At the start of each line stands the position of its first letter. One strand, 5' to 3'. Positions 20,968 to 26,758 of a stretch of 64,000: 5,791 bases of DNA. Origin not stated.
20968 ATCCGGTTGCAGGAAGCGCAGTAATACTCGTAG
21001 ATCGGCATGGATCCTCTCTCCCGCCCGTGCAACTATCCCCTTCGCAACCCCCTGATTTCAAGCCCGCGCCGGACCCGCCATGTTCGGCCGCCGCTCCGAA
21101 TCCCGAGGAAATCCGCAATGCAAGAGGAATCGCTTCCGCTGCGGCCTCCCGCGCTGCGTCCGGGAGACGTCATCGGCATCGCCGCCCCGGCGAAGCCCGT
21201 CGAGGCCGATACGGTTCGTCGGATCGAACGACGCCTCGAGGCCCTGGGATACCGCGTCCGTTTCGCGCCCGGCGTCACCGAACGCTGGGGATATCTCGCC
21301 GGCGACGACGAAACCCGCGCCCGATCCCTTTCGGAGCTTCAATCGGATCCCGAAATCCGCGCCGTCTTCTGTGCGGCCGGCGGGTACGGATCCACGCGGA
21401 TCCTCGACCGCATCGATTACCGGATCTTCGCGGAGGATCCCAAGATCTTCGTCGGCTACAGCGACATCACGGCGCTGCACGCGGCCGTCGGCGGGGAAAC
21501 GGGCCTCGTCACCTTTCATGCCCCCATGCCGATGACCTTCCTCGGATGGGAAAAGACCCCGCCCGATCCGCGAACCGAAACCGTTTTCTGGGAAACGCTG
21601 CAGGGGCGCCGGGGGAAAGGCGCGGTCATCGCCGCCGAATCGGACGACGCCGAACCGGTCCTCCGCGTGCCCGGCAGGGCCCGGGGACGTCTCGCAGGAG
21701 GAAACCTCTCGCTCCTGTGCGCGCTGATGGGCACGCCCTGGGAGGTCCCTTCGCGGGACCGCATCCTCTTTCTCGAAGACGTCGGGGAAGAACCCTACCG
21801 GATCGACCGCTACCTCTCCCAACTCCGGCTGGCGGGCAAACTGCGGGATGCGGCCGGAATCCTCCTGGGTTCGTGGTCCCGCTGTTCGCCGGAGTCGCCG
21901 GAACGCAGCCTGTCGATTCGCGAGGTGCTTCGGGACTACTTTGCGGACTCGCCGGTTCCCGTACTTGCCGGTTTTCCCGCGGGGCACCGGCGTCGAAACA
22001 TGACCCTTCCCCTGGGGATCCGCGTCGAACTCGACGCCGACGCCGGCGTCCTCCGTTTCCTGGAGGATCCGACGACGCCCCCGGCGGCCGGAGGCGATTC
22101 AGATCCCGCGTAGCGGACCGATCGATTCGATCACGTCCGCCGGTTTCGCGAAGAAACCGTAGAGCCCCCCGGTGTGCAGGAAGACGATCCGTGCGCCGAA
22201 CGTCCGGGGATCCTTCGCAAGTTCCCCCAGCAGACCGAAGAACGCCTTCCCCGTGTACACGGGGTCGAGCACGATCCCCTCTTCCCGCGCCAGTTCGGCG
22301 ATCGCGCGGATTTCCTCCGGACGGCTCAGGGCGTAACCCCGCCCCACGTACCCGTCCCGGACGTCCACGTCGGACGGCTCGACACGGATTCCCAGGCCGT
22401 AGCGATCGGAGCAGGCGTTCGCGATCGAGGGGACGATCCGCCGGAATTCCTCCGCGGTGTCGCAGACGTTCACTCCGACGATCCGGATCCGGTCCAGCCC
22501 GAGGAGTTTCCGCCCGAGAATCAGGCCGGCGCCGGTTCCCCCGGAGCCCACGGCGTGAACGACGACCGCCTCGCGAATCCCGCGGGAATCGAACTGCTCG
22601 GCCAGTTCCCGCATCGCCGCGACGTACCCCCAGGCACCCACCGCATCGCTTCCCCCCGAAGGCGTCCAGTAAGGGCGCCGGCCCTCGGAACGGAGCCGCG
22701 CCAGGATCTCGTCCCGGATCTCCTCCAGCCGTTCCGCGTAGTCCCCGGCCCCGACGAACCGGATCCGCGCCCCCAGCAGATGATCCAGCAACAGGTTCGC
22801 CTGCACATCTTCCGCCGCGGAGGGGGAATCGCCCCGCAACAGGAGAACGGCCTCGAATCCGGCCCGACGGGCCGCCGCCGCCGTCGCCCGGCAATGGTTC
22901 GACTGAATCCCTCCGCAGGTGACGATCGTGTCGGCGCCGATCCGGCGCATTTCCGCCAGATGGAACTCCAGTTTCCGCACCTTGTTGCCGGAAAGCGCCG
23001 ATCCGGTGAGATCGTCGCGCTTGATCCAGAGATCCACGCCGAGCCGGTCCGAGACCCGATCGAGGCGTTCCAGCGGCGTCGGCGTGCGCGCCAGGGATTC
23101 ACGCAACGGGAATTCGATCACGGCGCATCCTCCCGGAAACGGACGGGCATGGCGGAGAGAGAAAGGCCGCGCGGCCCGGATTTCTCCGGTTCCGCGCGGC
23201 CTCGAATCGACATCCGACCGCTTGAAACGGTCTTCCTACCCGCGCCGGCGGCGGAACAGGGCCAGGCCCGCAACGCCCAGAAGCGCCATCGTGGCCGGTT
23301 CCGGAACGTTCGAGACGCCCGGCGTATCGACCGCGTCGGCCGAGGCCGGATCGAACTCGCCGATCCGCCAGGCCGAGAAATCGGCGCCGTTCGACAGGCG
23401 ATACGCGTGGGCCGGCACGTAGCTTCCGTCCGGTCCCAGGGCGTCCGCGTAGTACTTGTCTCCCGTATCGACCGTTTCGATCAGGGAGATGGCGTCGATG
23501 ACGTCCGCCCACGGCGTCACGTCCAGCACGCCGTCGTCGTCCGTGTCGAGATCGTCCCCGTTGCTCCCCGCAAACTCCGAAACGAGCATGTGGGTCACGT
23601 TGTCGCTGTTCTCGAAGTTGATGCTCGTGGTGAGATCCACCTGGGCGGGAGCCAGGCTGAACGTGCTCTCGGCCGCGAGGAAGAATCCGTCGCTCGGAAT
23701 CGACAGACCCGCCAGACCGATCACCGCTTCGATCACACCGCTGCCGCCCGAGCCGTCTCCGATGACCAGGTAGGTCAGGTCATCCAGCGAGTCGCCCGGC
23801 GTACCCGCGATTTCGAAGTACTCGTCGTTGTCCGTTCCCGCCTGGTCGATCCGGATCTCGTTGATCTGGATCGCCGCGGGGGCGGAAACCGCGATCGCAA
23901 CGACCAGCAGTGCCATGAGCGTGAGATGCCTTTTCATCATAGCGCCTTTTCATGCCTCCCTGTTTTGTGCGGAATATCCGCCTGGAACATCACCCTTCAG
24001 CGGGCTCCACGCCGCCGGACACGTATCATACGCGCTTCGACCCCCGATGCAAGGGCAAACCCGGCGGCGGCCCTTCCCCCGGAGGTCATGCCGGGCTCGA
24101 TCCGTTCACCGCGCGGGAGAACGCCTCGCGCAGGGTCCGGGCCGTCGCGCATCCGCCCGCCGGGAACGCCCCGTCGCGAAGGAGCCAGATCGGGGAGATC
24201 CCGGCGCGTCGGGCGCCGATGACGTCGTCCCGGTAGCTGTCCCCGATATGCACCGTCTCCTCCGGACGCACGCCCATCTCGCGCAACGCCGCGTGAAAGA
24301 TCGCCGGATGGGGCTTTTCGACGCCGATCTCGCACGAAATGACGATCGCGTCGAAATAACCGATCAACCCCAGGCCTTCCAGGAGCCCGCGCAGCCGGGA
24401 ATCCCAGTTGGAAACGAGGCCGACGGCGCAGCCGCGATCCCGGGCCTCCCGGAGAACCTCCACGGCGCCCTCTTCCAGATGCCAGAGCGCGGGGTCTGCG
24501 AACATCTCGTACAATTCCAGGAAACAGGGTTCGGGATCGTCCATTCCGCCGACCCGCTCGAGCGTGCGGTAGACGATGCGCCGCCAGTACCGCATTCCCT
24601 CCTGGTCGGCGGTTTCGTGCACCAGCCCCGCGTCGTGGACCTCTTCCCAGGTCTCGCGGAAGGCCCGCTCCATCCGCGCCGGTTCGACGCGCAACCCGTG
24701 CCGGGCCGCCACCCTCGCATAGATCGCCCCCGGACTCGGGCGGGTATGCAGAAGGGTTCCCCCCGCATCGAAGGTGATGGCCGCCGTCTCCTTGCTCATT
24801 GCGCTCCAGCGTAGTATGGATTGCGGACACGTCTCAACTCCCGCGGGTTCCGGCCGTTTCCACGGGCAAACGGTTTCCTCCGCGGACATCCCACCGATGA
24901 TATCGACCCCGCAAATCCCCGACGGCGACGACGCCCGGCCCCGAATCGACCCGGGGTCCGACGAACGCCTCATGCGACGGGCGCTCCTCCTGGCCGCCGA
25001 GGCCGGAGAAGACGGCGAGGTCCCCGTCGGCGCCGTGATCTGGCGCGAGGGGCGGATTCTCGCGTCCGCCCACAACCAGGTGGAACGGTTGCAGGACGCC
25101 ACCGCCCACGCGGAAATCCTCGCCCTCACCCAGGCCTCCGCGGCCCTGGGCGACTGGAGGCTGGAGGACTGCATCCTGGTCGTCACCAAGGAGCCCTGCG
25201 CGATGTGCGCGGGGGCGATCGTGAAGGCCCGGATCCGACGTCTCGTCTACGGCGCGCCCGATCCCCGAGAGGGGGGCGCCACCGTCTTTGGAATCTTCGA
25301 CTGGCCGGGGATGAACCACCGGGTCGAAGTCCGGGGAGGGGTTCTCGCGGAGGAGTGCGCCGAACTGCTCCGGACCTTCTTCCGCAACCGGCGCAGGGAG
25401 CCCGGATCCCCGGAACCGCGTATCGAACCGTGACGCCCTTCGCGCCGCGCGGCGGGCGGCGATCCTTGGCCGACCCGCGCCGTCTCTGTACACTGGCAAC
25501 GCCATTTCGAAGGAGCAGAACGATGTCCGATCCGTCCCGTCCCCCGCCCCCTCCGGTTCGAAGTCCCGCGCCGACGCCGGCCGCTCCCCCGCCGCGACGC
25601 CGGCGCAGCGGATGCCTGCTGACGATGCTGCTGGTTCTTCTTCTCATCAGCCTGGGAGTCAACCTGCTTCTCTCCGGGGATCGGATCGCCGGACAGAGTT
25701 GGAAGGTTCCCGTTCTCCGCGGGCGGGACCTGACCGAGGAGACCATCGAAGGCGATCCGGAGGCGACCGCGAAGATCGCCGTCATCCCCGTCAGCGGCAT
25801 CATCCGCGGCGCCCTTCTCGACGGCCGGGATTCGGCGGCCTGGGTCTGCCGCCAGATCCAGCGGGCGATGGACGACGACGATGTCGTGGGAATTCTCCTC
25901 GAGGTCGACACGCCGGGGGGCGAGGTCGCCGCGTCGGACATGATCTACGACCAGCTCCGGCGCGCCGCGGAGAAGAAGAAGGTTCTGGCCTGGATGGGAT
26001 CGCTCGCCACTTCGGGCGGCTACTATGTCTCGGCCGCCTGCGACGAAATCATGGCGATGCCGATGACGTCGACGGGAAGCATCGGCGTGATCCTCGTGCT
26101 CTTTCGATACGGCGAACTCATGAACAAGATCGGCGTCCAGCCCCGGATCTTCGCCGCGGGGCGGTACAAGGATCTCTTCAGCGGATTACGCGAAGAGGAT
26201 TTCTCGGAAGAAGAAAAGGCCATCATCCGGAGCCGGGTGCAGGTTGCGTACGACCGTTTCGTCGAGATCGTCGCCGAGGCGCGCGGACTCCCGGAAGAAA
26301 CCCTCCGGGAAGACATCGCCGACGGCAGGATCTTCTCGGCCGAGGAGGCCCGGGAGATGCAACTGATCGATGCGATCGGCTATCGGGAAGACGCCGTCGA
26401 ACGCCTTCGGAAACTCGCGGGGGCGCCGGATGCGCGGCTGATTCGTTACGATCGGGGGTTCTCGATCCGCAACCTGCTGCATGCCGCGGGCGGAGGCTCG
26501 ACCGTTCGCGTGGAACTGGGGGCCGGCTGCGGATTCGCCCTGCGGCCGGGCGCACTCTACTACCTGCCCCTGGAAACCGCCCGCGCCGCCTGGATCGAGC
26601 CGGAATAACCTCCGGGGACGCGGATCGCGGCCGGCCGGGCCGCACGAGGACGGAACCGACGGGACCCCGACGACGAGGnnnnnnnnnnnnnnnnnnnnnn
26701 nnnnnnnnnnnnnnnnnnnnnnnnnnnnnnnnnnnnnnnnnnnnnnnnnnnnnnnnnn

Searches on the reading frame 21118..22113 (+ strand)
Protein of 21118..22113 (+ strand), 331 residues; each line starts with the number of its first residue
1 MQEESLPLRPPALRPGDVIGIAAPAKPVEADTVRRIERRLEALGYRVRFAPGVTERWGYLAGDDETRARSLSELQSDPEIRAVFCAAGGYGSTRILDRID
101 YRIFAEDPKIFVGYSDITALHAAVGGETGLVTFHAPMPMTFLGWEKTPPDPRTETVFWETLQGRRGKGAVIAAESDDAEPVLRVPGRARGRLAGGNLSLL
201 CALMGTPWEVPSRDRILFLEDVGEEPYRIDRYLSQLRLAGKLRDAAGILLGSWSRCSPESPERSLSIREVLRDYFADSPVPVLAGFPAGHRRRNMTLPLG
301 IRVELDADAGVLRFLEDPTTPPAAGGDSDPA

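Call 67: search_protein_families(library=pfam, proteins=[window:21118-22113:+], max_evalue=0.001)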
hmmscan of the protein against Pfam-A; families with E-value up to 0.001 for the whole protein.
window:21118-22113:+ (331 aa): 2 families
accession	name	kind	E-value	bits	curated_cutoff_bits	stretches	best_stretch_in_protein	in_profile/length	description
PF17676.7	Peptidase_S66C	-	5.8e-39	133.9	23.7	1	189-305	1-120/120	LD-carboxypeptidase C-terminal domain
PF02016.21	Peptidase_S66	-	2.5e-37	128.1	25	1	19-135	1-121/121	LD-carboxypeptidase N-terminal domain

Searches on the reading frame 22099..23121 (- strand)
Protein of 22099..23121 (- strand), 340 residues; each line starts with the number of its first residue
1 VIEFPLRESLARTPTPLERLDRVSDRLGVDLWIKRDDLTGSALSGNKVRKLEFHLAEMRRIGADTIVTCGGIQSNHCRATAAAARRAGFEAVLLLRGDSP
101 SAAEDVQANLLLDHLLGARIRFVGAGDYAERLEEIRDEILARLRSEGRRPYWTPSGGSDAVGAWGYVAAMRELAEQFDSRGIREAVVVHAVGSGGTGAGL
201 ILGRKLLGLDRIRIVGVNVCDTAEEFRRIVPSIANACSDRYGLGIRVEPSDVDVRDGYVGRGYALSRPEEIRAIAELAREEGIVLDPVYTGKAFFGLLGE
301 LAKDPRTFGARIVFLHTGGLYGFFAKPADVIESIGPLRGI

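Call 12: search_protein_families(library=pfam, proteins=[window:22099-23121:-], max_evalue=0.01)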
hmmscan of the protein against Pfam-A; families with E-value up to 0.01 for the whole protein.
window:22099-23121:- (340 aa): 1 family
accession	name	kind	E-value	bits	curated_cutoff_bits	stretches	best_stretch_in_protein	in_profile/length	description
PF00291.31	PALP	-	7.5e-53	180.2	35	1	10-318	3-295/295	Pyridoxal-phosphate dependent enzyme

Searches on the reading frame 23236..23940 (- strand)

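Call 12: search_protein_families(library=pfam, proteins=[window:23236-23940:-], max_evalue=0.01)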
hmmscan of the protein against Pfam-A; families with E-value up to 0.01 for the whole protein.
window:23236-23940:- (234 aa): 1 family
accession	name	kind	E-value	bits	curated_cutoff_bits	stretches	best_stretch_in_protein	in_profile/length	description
PF07589.16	PEP-CTERM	-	7.3e-07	29.5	20.7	1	212-233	2-24/24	PEP-CTERM motif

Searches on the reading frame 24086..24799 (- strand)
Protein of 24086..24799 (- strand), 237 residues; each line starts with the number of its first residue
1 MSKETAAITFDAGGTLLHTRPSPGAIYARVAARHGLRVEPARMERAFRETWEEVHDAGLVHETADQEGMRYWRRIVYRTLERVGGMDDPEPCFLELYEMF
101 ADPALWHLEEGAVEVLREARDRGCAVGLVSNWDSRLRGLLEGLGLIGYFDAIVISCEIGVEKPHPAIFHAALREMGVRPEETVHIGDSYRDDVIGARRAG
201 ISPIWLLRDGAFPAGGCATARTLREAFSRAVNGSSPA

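Call 12: search_protein_families(library=pfam, proteins=[window:24086-24799:-], max_evalue=0.01)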
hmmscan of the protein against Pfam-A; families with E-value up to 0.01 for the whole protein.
window:24086-24799:- (237 aa): 4 families
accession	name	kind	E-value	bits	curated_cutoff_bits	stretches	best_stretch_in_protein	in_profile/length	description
PF00702.32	Hydrolase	-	1.2e-28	101.2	26.4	1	7-200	3-191/191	haloacid dehalogenase-like hydrolase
PF13419.12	HAD_2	-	1e-18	68.5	23.8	1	9-205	2-177/178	Haloacid dehalogenase-like hydrolase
PF13242.12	Hydrolase_like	-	8e-12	45.3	22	1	161-208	3-50/75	HAD-hyrolase-like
PF12710.13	HAD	-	2.6e-05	25.2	27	1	9-191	2-184/189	haloacid dehalogenase-like hydrolase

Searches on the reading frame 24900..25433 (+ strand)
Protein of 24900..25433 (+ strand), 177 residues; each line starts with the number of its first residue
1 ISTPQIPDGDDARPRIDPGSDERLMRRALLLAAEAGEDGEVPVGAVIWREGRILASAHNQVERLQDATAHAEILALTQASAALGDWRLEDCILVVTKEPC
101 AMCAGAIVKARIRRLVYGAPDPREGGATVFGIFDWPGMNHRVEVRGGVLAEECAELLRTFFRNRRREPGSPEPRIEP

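Call 7: search_protein_families(library=pfam, proteins=[window:24900-25433:+], max_evalue=1)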
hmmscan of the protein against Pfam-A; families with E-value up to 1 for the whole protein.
window:24900-25433:+ (177 aa): 5 families
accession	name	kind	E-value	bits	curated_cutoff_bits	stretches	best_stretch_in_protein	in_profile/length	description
PF14437.12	MafB19-deam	-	1e-35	123.1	27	1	20-165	2-142/142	MafB19-like deaminase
PF00383.29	dCMP_cyt_deam_1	-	2.3e-29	101.7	25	1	20-118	3-101/102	Cytidine and deoxycytidylate deaminase zinc-binding region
PF14439.12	Bd3614-deam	-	6.9e-07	29.7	38.5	1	43-122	11-93/113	Bd3614-like deaminase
PF18750.7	SNAD4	-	0.0081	16.6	27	1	60-109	23-73/130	Secreted Novel AID/APOBEC-like Deaminase 4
PF08210.17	APOBEC_N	-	0.22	12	25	1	63-109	38-87/170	APOBEC-like N-terminal domain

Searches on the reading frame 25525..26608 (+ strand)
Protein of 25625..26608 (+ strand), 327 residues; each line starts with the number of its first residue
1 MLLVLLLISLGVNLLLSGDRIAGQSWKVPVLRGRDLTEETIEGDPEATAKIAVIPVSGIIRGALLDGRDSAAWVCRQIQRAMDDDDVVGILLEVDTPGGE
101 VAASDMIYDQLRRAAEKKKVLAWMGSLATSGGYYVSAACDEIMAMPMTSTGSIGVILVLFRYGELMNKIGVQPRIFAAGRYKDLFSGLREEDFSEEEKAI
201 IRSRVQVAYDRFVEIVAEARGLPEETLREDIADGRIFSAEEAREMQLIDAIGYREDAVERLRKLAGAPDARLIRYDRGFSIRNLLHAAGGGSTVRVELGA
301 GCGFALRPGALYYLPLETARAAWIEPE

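Call 7: search_protein_families(library=pfam, proteins=[window:25525-26608:+], max_evalue=1)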
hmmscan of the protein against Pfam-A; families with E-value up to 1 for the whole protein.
window:25525-26608:+ (361 aa): 0 families

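Call 12: search_protein_families(library=pfam, proteins=[window:25625-26608:+], max_evalue=0.01)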
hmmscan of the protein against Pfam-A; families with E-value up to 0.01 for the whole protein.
window:25625-26608:+ (327 aa): 4 families
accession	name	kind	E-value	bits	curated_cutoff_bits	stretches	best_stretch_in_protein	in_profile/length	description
PF01343.23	Peptidase_S49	-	1.8e-43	148.6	24.9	1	114-266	3-152/154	Peptidase family S49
PF25145.1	NfeD1b_N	-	3e-10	40.4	40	1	71-156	16-98/189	NfeD1b, N-terminal domain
PF00574.28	CLP_protease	-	1.2e-09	38.7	20.2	1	70-147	29-106/182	Clp protease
PF01972.22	SDH_protease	-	0.0026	17.3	31.3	1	73-146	80-148/286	ClpP-like SDH-type serine proteinase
